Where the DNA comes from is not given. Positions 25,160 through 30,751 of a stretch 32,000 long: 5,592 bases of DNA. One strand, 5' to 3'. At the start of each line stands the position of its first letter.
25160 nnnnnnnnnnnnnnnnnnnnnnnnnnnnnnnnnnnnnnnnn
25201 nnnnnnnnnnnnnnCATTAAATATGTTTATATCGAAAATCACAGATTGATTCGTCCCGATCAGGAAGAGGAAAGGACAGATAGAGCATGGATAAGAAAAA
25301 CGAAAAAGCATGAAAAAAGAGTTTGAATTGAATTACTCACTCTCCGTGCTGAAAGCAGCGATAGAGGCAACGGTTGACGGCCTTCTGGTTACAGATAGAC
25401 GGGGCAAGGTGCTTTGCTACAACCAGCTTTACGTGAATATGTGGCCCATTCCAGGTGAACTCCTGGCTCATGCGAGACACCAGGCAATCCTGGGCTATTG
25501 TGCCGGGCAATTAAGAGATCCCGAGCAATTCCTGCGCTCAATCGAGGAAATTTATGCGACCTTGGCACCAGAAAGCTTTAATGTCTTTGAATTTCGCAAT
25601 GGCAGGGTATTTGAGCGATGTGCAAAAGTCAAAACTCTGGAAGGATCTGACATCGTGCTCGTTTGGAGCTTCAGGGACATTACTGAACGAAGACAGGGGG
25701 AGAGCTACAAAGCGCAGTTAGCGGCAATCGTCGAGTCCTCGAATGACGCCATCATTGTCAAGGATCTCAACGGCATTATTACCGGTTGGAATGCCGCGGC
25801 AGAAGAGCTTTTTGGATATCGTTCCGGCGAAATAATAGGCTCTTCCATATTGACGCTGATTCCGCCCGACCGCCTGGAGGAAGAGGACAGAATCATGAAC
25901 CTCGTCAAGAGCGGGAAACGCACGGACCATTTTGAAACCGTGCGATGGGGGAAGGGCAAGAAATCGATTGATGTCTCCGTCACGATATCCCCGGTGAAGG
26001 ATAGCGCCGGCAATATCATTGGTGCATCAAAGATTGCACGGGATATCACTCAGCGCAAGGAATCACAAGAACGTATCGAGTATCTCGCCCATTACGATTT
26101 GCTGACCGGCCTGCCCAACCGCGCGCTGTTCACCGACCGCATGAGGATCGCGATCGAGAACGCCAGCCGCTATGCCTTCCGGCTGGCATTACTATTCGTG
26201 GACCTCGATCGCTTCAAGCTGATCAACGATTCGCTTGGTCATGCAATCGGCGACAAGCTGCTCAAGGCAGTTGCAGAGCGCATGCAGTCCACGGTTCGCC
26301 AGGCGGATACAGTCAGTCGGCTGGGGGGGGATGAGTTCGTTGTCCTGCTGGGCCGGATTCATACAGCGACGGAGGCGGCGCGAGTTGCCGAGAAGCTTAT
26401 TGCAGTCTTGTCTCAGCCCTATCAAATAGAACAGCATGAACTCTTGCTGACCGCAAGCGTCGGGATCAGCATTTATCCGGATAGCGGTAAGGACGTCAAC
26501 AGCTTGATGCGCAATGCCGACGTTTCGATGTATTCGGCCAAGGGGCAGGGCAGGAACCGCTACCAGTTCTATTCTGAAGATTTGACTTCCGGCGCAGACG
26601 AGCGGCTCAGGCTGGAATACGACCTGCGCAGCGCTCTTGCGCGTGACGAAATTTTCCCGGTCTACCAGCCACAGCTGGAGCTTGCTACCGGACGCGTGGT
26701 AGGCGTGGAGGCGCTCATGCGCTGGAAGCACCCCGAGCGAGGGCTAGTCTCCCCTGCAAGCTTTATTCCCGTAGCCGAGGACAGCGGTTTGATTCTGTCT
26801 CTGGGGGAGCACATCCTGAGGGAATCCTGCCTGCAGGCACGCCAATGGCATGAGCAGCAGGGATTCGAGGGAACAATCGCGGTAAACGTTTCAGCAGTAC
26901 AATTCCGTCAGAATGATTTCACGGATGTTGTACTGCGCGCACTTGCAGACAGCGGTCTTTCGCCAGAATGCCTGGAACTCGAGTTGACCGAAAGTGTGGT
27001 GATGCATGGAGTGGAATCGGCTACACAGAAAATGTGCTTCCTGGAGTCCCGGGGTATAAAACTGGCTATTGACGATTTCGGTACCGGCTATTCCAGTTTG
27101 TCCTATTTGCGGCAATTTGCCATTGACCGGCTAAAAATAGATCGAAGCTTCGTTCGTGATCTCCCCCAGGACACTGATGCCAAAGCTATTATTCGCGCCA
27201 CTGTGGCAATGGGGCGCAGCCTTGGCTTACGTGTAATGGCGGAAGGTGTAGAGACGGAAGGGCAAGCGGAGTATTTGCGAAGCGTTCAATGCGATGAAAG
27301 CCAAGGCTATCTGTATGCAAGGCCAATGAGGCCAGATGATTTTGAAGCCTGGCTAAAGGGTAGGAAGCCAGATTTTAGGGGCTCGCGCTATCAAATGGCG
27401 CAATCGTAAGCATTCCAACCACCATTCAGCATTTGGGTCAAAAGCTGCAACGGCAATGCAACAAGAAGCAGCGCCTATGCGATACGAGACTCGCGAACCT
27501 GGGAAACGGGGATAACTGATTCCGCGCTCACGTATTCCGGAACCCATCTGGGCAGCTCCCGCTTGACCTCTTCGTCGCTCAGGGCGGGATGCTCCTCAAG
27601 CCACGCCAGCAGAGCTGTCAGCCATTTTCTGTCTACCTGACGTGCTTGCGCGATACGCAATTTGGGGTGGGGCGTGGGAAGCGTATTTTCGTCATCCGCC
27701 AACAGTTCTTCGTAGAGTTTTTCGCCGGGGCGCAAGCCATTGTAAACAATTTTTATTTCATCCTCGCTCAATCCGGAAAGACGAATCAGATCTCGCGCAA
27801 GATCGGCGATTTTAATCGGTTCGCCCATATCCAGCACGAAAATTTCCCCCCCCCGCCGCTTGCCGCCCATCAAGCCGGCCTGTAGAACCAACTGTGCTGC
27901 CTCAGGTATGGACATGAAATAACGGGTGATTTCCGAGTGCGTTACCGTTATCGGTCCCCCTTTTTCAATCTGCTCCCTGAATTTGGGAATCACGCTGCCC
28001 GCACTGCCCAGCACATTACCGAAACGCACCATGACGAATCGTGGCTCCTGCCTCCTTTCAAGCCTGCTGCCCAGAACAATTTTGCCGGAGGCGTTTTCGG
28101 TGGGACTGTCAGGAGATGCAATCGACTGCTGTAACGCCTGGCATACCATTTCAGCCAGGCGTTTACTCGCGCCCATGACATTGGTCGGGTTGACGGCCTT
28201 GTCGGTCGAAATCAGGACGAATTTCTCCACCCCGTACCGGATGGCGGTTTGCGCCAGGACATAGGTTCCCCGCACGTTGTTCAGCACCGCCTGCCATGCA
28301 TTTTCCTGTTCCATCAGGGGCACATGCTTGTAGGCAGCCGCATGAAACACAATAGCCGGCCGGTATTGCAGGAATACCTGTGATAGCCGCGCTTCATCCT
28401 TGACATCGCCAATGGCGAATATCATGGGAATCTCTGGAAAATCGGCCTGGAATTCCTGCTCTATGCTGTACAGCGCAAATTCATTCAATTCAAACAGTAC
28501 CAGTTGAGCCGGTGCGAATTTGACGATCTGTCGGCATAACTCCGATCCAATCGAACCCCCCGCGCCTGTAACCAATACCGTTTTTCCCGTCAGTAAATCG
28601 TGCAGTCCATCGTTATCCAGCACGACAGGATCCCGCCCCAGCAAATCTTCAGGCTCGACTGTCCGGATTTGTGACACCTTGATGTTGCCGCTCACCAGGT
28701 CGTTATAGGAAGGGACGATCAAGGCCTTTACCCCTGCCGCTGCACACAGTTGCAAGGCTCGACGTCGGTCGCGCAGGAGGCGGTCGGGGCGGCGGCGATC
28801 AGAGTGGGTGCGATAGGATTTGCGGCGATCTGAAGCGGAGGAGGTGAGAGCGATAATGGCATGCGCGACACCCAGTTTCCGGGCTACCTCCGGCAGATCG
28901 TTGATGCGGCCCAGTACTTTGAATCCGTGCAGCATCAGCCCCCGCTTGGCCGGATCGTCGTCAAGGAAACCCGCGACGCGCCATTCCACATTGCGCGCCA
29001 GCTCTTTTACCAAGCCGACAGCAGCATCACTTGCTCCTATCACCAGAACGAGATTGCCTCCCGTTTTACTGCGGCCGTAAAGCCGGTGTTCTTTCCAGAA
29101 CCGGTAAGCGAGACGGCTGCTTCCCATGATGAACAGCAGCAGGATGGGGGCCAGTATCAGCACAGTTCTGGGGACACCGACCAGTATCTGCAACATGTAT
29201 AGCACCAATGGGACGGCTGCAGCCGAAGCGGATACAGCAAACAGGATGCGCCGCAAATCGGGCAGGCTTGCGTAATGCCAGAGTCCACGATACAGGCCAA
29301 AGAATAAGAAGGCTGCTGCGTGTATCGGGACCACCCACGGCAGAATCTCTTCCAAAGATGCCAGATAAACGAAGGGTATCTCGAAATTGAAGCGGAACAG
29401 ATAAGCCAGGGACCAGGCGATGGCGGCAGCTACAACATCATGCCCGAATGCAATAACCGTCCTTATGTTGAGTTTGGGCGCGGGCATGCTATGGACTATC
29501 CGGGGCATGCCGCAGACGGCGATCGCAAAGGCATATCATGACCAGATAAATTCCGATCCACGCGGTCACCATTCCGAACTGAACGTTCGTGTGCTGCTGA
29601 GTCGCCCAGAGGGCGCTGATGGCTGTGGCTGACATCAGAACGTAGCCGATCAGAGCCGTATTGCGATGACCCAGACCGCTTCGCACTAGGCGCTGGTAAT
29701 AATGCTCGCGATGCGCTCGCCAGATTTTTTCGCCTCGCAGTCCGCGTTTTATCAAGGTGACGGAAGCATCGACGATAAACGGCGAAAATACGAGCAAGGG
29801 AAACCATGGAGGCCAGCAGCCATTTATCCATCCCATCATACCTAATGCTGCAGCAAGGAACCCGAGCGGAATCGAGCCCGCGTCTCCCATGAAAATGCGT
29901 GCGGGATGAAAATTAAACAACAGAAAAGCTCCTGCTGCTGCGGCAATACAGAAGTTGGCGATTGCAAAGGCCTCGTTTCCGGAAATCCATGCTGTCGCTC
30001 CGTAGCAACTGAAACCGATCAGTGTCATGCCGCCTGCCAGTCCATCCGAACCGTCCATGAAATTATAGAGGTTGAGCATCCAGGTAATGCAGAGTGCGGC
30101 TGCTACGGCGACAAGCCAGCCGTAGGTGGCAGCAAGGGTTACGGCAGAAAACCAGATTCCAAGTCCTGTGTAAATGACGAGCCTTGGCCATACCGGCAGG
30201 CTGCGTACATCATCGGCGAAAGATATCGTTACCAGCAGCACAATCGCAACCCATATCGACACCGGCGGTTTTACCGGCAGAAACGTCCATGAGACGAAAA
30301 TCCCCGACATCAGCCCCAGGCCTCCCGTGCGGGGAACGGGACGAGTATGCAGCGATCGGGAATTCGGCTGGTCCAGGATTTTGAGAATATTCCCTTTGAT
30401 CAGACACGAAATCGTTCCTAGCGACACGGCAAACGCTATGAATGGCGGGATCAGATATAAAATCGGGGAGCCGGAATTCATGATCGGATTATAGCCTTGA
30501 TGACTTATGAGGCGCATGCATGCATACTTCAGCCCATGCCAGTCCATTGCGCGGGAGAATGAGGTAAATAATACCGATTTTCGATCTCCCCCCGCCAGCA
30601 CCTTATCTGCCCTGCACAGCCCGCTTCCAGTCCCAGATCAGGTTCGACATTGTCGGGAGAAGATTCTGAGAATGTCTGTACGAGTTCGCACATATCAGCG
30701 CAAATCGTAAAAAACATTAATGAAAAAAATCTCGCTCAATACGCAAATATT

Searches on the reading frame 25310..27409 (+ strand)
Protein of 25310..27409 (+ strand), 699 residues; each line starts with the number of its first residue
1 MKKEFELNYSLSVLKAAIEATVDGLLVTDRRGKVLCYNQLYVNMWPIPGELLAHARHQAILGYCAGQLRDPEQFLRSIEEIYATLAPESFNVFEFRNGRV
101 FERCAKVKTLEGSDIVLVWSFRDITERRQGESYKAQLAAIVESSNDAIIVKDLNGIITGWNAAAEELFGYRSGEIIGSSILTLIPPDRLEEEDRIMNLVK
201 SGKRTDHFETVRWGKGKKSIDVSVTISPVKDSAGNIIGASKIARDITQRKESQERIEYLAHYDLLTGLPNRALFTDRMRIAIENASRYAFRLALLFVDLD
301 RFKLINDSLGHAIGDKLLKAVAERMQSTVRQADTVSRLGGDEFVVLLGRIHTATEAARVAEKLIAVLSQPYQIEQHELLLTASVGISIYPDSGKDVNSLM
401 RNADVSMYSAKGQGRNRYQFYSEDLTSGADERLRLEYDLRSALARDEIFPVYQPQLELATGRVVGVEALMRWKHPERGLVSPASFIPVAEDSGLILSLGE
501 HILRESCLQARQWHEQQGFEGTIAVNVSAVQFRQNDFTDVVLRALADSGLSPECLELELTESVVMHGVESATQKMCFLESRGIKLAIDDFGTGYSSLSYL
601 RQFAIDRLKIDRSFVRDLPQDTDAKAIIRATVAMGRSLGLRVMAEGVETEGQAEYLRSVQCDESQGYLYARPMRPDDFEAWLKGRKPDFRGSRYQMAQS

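Call 24: search_protein_families(library=pfam, proteins=[window:25310-27409:+], max_evalue=0.001)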
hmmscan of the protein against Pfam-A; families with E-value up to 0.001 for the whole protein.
window:25310-27409:+ (699 aa): 8 families
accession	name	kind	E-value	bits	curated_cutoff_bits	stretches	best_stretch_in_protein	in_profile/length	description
PF00563.25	EAL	-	4.1e-72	242.8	31.3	1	438-672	3-236/236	EAL domain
PF00990.26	GGDEF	-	6.9e-51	172.7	23.8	1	260-417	1-161/161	Diguanylate cyclase, GGDEF domain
PF00989.32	PAS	-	8.6e-23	80.9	22.6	1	136-246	2-113/113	PAS fold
PF08448.16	PAS_4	-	1.3e-19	70.9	23.1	1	141-251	1-110/110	PAS fold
PF13426.13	PAS_9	-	8.8e-17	61.7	27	1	145-248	1-103/103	PAS domain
PF13188.13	PAS_8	-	1.3e-10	41.2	21.8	1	136-191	2-57/65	PAS domain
PF12860.13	PAS_7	-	2.3e-07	31.4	27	1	22-131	5-114/115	PAS fold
PF08447.18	PAS_3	-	4.5e-05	24.1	25.6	1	159-240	3-86/89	PAS fold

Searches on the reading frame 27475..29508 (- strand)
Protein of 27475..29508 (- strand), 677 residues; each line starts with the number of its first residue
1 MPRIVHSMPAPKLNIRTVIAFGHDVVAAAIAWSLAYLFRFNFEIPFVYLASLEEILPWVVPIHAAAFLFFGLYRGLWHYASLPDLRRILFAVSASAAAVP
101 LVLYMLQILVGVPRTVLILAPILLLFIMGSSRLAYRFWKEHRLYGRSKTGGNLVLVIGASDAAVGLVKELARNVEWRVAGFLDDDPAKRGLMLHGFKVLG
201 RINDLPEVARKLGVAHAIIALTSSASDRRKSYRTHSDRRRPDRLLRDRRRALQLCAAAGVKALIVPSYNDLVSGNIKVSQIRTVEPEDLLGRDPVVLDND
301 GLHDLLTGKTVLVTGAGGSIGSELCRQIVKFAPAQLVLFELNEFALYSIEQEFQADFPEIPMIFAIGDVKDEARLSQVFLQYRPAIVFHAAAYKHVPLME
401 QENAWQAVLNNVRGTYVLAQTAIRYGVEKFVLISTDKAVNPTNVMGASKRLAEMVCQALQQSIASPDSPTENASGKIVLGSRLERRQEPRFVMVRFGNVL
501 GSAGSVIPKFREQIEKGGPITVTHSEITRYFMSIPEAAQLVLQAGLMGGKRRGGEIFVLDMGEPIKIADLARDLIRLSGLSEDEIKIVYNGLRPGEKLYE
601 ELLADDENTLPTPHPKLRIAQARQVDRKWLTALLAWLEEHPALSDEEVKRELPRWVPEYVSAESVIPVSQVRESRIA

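Call 24: search_protein_families(library=pfam, proteins=[window:27475-29508:-], max_evalue=0.001)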
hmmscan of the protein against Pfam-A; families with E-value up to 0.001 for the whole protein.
window:27475-29508:- (677 aa): 7 families
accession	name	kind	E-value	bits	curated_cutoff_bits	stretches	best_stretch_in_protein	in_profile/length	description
PF02719.21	Polysacc_synt_2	-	1.8e-114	382.3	20.2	1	311-620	1-291/293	Polysaccharide biosynthesis protein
PF01370.27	Epimerase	-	1.4e-17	64.4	20.9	1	311-545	1-225/240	NAD dependent epimerase/dehydratase family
PF04321.23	RmlD_sub_bind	-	6.6e-12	45.5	27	1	310-438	2-104/287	RmlD substrate binding domain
PF16363.11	GDP_Man_Dehyd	-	3.4e-11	43.6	27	1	312-436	1-130/332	GDP-mannose 4,6 dehydratase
PF01073.25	3Beta_HSD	-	2.2e-10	40.5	22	1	312-441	1-122/280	3-beta hydroxysteroid dehydrogenase/isomerase family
PF13727.12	CoA_binding_3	-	6.4e-09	36.5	25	1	70-228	3-156/175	CoA-binding domain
PF00106.31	adh_short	-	8.6e-06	25.8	26.6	1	309-425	1-122/195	short chain dehydrogenase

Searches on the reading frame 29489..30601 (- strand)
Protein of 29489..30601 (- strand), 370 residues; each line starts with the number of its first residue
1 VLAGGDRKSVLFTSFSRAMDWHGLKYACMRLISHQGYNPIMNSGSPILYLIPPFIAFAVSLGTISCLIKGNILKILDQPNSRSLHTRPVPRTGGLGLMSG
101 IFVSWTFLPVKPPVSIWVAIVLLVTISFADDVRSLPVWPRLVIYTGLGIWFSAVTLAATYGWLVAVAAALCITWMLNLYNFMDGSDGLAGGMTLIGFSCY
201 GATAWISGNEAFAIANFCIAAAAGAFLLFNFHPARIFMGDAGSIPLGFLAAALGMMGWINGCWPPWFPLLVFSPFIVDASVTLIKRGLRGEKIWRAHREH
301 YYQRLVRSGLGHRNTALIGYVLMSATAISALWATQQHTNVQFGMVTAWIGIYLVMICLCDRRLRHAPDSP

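Call 24: search_protein_families(library=pfam, proteins=[window:29489-30601:-], max_evalue=0.001)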
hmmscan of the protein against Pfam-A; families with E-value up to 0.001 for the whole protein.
window:29489-30601:- (370 aa): 1 family
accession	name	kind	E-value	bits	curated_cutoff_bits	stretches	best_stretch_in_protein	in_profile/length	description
PF00953.26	Glycos_transf_4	-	8.2e-28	97.8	27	1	115-256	3-158/160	Glycosyl transferase family 4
